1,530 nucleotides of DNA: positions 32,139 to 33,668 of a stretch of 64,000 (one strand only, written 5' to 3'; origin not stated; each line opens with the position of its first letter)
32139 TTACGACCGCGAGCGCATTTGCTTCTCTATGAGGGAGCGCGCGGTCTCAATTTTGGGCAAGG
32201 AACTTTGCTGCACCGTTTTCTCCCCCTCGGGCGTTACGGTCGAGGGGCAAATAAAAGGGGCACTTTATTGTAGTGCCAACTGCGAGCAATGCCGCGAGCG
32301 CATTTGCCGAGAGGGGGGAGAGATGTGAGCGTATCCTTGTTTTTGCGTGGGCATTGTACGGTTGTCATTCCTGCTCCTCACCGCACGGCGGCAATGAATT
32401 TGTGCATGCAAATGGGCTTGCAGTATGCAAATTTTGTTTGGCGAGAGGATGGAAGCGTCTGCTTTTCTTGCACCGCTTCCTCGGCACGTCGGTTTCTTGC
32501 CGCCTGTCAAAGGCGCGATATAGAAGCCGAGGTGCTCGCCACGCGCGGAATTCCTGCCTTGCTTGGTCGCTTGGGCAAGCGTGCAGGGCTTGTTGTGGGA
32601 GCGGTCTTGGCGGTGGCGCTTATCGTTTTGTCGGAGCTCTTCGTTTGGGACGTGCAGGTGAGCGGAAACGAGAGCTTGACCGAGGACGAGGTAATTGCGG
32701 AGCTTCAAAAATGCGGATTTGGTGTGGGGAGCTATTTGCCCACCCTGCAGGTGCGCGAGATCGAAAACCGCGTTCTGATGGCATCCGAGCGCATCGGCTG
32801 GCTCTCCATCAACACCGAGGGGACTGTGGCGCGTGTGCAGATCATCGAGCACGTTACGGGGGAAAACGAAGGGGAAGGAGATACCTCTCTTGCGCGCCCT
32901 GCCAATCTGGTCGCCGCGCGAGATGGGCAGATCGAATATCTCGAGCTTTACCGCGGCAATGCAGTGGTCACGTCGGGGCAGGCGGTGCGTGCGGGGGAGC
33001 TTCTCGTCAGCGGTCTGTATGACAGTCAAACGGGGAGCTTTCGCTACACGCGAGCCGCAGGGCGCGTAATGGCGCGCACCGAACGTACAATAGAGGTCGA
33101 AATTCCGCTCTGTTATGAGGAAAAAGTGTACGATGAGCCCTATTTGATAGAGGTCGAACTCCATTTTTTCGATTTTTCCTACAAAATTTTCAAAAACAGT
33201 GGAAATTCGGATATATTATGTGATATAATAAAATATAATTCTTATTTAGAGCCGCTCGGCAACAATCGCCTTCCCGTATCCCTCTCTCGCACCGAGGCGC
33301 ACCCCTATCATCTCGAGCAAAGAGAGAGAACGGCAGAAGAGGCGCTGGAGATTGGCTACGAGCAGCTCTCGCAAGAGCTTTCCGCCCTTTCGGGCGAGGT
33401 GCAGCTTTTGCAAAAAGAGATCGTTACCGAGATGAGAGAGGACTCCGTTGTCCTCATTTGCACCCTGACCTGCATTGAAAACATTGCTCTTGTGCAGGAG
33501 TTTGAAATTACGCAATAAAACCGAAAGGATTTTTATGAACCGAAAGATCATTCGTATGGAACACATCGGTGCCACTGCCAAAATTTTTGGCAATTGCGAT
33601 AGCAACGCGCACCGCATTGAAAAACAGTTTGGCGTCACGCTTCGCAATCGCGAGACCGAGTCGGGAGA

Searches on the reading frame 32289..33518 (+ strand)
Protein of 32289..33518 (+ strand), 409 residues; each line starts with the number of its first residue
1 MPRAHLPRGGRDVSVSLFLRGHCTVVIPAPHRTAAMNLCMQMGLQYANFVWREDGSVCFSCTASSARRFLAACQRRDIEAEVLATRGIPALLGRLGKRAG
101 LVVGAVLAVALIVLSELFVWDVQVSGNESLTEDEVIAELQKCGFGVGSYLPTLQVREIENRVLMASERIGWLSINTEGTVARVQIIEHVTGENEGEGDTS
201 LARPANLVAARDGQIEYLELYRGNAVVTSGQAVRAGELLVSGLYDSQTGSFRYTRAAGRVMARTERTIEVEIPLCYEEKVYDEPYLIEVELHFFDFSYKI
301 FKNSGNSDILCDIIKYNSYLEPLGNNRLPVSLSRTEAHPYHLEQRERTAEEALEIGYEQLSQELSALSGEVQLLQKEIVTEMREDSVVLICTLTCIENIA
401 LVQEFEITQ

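Call 37: search_protein_families(library=pfam, proteins=[window:32289-33518:+], max_evalue=0.001)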
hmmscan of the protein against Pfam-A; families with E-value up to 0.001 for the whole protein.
window:32289-33518:+ (409 aa): 1 family
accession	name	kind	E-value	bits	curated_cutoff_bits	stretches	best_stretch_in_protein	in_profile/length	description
PF06898.16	YqfD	-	1.9e-81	274.3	25.2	1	18-399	2-379/379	Putative stage IV sporulation protein YqfD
